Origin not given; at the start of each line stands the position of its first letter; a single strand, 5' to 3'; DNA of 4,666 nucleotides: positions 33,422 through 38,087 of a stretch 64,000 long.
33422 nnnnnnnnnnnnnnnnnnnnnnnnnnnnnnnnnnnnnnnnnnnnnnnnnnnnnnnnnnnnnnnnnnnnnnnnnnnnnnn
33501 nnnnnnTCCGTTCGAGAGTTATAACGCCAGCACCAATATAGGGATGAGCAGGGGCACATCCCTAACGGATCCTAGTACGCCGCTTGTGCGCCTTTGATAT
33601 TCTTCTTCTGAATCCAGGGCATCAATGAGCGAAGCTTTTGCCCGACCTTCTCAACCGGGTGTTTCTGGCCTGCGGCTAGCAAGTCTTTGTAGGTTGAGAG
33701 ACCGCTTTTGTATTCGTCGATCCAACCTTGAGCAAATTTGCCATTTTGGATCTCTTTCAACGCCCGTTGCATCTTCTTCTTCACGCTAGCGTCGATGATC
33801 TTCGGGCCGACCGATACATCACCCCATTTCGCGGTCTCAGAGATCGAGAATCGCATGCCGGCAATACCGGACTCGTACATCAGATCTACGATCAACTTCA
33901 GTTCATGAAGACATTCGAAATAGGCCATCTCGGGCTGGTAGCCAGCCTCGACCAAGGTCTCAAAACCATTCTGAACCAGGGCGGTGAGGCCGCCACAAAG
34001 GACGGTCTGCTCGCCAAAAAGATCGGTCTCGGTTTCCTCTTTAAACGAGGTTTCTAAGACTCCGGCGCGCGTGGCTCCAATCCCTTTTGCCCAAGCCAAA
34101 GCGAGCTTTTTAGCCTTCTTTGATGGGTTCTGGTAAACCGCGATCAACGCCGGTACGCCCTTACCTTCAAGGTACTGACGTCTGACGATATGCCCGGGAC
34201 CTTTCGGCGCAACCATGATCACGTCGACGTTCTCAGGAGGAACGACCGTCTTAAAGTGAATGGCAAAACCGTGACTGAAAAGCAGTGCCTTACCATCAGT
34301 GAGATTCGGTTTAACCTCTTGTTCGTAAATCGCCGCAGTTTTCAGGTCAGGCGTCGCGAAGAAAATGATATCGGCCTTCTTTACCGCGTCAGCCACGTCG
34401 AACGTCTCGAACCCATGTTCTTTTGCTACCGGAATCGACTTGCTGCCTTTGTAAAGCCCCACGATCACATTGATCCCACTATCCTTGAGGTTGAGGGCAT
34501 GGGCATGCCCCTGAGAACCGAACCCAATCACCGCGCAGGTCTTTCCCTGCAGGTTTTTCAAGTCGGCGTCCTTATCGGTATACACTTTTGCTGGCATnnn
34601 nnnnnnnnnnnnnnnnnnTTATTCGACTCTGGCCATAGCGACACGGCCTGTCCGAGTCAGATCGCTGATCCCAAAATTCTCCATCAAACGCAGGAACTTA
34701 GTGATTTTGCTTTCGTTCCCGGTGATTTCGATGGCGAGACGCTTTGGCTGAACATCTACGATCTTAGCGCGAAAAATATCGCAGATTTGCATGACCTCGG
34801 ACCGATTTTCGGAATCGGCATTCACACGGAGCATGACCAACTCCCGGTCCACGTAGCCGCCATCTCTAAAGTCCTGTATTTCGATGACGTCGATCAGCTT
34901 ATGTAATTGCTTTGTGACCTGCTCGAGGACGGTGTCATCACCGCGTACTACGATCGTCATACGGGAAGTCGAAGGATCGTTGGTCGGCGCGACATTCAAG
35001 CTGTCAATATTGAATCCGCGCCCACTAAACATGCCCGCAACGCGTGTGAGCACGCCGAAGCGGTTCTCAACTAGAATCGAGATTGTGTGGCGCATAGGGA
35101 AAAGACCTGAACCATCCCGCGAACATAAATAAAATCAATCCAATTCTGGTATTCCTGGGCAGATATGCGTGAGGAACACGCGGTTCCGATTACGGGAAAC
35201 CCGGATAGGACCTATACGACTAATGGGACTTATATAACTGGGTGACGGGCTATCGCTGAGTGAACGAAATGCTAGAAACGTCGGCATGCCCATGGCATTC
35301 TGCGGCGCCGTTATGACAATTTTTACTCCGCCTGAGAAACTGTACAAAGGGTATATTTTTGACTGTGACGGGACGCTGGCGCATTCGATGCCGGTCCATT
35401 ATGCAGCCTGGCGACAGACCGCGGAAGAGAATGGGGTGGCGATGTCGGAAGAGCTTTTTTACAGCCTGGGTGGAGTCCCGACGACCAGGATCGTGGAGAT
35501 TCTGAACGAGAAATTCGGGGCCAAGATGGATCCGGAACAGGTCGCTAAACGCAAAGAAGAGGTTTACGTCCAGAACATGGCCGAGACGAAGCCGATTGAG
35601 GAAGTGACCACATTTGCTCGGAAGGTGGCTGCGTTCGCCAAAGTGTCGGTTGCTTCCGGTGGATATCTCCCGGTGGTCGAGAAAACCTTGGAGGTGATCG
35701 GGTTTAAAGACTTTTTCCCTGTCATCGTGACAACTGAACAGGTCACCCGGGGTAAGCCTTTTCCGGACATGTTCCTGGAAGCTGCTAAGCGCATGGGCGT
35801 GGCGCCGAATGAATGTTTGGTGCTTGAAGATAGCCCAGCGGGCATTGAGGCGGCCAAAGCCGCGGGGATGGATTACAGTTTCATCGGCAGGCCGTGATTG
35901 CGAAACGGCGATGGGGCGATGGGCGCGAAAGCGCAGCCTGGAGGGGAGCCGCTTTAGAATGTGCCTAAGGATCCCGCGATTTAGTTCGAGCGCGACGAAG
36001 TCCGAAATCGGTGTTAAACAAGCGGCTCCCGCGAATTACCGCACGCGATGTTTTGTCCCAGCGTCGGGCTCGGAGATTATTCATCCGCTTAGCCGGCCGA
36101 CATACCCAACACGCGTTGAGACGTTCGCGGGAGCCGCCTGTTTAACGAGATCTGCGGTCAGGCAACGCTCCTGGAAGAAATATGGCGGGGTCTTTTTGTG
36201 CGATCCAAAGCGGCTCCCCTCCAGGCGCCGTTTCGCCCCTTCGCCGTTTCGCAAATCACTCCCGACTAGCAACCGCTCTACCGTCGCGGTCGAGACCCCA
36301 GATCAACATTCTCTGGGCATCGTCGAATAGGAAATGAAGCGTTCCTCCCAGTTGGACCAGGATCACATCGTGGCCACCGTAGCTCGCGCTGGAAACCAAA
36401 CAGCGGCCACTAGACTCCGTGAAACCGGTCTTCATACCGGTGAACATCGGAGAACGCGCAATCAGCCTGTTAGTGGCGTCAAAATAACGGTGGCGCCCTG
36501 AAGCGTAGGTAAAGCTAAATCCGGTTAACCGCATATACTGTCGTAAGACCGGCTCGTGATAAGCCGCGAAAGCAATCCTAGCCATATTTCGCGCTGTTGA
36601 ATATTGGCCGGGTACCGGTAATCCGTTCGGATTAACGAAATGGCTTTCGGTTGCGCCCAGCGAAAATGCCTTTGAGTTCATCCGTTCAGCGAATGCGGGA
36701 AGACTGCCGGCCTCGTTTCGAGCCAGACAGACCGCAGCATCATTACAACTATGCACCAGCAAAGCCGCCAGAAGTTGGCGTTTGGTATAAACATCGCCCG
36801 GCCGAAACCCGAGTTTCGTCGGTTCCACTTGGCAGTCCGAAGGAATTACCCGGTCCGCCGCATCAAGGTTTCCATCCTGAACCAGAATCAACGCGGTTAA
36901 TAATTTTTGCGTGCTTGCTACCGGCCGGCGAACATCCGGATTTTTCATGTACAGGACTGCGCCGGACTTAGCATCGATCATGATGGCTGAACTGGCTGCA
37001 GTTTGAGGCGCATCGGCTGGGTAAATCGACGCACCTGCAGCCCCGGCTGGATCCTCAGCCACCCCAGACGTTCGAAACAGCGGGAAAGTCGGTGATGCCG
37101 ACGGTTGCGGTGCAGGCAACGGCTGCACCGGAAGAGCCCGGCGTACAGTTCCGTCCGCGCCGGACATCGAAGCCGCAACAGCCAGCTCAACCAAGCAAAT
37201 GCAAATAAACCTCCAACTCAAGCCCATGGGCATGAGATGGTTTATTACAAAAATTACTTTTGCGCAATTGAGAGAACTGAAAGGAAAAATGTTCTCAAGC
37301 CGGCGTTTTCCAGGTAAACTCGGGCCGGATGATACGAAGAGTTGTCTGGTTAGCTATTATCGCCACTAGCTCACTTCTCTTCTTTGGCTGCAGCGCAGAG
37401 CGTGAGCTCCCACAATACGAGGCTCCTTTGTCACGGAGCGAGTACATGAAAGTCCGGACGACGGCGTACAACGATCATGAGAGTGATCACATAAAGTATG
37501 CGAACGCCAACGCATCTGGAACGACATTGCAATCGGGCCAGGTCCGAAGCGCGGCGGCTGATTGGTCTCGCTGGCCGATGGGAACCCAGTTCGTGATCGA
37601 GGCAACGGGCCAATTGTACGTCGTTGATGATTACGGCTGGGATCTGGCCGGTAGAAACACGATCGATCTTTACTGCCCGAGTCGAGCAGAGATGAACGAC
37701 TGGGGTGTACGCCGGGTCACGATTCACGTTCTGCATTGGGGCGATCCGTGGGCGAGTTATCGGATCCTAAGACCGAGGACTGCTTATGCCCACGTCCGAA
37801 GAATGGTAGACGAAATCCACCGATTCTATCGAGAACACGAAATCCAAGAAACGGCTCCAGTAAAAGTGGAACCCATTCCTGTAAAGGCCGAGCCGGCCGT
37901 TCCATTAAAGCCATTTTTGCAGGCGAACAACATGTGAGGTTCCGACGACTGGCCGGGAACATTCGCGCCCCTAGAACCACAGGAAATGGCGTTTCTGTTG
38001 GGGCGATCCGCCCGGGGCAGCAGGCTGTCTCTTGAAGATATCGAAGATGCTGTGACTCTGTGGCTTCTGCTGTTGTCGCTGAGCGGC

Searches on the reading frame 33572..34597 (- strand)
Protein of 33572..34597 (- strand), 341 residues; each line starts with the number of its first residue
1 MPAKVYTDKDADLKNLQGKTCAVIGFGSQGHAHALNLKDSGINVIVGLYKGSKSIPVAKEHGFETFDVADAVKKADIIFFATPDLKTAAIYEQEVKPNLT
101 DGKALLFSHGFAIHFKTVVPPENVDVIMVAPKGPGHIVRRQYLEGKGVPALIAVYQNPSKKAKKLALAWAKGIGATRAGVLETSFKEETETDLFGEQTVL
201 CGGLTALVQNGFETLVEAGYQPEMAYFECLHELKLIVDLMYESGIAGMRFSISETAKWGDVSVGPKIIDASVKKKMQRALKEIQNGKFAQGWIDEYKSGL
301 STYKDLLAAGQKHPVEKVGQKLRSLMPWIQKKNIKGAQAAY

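Call 75: search_protein_families(library=pfam, proteins=[window:33572-34597:-], max_evalue=0.001)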
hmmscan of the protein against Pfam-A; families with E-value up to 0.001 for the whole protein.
window:33572-34597:- (341 aa): 6 families
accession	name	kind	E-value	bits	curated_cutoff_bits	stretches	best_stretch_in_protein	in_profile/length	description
PF07991.19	KARI_N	-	2.3e-73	245.6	20.6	1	16-179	2-165/165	Acetohydroxy acid isomeroreductase, NADPH-binding domain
PF01450.25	KARI_C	-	6.3e-62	208.6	29.1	1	185-328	1-144/144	Ketol-acid reductoisomerase, C-terminal domain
PF02826.25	2-Hacid_dh_C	-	1e-07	32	25.1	1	8-85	26-102/178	D-isomer specific 2-hydroxyacid dehydrogenase, NAD binding domain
PF03807.23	F420_oxidored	-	1.4e-07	32.5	21.6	1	22-97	3-80/94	NADP oxidoreductase coenzyme F420-dependent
PF03446.21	NAD_binding_2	-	0.00018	22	21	1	21-105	2-89/161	NAD binding domain of 6-phosphogluconate dehydrogenase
PF00670.27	AdoHcyase_NAD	-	0.00019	22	27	1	16-82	21-86/162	S-adenosyl-L-homocysteine hydrolase, NAD binding domain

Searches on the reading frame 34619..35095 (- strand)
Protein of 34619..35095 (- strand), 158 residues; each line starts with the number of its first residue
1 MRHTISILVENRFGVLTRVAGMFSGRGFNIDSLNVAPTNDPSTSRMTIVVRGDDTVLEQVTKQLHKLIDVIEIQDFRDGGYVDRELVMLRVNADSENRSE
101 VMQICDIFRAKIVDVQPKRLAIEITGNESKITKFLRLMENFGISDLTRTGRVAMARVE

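Call 75: search_protein_families(library=pfam, proteins=[window:34619-35095:-], max_evalue=0.001)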
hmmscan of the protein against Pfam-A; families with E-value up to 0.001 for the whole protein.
window:34619-35095:- (158 aa): 5 families
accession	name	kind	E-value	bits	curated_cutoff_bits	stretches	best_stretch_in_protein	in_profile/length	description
PF10369.15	ALS_ss_C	-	7e-29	100.1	23.2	1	84-156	1-73/74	Small subunit of acetolactate synthase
PF22629.2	ACT_AHAS_ss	-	1.3e-26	92.9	27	1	5-72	1-67/67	AHAS small subunit-like ACT domain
PF13710.12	ACT_5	-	8.7e-18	64.3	27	1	13-73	3-62/62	ACT domain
PF01842.31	ACT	-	2.9e-15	56.1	27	1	3-68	1-65/66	ACT domain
PF13291.12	ACT_4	-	2.4e-05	25.3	27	1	4-74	8-79/80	ACT domain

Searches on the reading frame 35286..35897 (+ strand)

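Call 75: search_protein_families(library=pfam, proteins=[window:35286-35897:+], max_evalue=0.001)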
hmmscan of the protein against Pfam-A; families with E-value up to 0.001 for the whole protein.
window:35286-35897:+ (203 aa): 4 families
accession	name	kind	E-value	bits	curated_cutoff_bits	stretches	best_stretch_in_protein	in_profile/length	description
PF13419.12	HAD_2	-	1.1e-30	107.5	23.8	1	23-197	1-175/178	Haloacid dehalogenase-like hydrolase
PF00702.32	Hydrolase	-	4.4e-28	99.4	26.4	1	20-194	1-191/191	haloacid dehalogenase-like hydrolase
PF13242.12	Hydrolase_like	-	9.9e-06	25.8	22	1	155-196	2-44/75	HAD-hyrolase-like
PF12710.13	HAD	-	0.00015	22.7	27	1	24-149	2-130/189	haloacid dehalogenase-like hydrolase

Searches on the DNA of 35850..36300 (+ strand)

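Call 63: search_rna_families(source=window, start=35850, end=36300, threshold=evalue, max_evalue=10)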
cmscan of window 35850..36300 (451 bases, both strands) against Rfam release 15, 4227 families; matches with E-value up to 10: 3.
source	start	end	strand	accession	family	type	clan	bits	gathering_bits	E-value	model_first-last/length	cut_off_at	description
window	35909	36251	+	RF04159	MIR1437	Gene; miRNA;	-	26.5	168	0.018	1-192/192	no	MIR1437 microRNA precursor family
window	35987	36071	-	RF00787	mir-288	Gene; miRNA;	-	19.5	60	0.44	1-96/96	no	mir-288 microRNA precursor family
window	36013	36146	-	RF04159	MIR1437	Gene; miRNA;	-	16.2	168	3.2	23-170/192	no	MIR1437 microRNA precursor family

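Call 66: search_dna_similar(query=window:35935-36225:+, collection=plasmids, mode=distant, max_rows=8)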
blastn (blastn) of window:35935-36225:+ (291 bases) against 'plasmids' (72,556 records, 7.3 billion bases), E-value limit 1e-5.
No match.

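Call 67: search_dna_similar(query=window:35935-36225:+, collection=phages, mode=distant, max_rows=8)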
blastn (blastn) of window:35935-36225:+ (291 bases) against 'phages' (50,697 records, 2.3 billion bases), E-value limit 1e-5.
No match.

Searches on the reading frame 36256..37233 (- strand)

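Call 75: search_protein_families(library=pfam, proteins=[window:36256-37233:-], max_evalue=0.001)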
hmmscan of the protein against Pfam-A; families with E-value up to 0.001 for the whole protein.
window:36256-37233:- (325 aa): 2 families
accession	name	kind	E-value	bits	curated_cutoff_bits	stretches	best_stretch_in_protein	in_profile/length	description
PF00768.25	Peptidase_S11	-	3.2e-51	174.6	27.6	1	74-296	6-236/239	D-alanyl-D-alanine carboxypeptidase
PF13354.11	Beta-lactamase2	-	0.00076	19.3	22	1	89-223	8-145/214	Beta-lactamase enzyme family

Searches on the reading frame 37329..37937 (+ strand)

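Call 75: search_protein_families(library=pfam, proteins=[window:37329-37937:+], max_evalue=0.001)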
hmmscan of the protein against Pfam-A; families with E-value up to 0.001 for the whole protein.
window:37329-37937:+ (202 aa): 1 family
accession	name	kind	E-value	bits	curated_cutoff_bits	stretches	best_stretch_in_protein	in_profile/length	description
PF06725.17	3D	-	4.4e-07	30.4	23.8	1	73-135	1-71/72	3D domain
